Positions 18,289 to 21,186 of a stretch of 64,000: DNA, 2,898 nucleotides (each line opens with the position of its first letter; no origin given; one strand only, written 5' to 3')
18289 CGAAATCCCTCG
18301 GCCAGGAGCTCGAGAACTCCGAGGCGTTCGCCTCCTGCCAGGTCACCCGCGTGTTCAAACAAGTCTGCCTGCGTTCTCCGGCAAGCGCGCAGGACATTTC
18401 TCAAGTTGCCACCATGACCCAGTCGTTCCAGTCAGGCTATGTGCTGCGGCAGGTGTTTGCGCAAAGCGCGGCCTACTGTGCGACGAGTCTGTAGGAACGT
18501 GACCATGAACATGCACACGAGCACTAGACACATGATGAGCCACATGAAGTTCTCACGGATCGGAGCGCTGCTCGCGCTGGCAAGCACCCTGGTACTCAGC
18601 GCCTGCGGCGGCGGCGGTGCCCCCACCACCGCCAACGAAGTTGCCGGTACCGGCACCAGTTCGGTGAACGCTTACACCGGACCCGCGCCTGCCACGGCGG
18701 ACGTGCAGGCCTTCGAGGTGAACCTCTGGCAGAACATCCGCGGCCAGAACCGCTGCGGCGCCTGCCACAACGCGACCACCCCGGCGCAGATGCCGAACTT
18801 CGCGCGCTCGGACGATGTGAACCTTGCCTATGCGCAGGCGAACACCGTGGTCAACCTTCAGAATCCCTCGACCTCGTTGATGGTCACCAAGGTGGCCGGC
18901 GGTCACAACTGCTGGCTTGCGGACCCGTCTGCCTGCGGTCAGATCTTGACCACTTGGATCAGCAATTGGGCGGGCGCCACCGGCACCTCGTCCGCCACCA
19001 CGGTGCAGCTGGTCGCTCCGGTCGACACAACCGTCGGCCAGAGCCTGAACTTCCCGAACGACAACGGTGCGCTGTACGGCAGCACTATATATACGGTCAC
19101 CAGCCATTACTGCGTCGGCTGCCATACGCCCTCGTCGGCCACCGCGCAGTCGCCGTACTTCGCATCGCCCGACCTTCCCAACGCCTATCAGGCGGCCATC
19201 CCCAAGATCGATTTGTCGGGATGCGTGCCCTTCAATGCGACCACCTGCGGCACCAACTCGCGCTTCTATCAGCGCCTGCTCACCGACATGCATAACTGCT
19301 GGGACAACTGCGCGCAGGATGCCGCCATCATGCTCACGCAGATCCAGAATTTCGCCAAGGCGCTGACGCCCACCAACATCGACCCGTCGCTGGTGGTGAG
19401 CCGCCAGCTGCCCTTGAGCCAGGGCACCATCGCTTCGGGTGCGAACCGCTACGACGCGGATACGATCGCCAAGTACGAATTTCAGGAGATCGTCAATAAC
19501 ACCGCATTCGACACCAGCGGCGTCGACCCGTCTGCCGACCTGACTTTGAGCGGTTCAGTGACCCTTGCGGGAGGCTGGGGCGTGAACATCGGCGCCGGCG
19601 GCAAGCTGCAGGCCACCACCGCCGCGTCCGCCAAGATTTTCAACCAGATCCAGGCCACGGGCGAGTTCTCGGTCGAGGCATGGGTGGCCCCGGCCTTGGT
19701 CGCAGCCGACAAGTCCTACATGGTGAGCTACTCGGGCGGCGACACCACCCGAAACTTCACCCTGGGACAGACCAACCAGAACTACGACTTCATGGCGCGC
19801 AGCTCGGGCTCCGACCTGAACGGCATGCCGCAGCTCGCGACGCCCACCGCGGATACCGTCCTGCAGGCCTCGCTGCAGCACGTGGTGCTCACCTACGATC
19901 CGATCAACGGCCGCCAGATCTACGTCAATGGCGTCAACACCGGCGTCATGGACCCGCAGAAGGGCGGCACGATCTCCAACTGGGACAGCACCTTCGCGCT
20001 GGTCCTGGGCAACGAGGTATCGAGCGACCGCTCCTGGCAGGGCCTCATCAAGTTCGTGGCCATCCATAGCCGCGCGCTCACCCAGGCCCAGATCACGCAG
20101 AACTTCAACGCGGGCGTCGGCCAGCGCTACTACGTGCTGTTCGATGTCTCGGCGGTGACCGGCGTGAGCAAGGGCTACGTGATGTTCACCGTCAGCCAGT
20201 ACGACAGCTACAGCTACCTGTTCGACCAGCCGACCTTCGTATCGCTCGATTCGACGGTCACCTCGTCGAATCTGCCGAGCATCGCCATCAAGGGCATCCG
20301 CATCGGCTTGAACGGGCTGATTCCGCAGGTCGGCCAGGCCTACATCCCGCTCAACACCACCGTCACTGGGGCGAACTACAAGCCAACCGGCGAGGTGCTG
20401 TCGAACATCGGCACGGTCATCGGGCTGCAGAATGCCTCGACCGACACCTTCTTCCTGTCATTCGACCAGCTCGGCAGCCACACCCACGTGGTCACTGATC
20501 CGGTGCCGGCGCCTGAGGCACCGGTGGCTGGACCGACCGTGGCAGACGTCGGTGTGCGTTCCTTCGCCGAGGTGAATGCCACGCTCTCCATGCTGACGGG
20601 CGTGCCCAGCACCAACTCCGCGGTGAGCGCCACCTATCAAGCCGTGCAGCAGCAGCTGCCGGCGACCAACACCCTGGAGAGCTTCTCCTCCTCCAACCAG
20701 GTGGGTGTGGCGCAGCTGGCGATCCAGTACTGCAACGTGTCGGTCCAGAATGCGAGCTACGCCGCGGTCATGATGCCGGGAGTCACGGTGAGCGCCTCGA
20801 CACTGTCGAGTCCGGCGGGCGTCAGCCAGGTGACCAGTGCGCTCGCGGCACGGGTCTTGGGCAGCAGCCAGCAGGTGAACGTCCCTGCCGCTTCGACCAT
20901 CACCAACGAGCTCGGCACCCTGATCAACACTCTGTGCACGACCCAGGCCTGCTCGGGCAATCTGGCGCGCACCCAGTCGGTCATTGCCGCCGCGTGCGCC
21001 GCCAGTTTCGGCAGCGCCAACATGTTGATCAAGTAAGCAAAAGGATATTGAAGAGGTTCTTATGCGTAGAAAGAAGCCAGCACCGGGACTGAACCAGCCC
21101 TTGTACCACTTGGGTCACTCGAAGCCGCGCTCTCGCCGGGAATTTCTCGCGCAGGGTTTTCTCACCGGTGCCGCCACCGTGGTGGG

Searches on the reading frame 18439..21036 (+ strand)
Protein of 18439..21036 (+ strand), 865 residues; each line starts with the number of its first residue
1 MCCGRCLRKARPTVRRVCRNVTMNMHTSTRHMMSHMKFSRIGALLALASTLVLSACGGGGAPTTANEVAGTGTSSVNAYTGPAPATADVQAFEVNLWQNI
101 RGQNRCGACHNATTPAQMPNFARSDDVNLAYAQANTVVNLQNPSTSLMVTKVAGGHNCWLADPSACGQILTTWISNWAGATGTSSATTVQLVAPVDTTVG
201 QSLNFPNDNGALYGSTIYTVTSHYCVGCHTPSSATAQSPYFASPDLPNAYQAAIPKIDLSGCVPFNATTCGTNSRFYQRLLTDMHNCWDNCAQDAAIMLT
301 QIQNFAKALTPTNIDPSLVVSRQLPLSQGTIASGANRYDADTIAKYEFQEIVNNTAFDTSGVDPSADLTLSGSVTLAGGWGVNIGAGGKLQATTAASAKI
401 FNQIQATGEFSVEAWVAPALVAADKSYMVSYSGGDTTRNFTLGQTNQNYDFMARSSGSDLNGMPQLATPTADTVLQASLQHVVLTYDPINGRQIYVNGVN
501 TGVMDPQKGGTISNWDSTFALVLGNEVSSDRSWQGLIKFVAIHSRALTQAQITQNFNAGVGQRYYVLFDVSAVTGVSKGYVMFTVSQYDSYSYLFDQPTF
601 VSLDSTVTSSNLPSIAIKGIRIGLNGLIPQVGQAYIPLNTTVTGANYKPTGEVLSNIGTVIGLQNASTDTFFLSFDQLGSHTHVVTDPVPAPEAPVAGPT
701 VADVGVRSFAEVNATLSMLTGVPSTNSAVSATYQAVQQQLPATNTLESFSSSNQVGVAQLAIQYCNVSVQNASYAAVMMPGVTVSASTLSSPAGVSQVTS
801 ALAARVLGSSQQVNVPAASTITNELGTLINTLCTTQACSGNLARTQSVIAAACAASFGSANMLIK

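Call 41: search_protein_families(library=pfam, proteins=[window:18439-21036:+], max_evalue=0.001)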
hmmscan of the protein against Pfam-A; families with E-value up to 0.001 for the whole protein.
window:18439-21036:+ (865 aa): 1 family
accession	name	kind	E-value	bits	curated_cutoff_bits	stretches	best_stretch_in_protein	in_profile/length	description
PF13385.13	Laminin_G_3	-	4.5e-21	76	27.6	1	403-552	12-150/151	Concanavalin A-like lectin/glucanases superfamily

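Call 59: search_protein_families(library=ncbifam, proteins=[window:18439-21036:+], max_evalue=0.01)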
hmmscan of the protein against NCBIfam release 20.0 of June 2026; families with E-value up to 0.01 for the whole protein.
window:18439-21036:+ (865 aa): 0 families
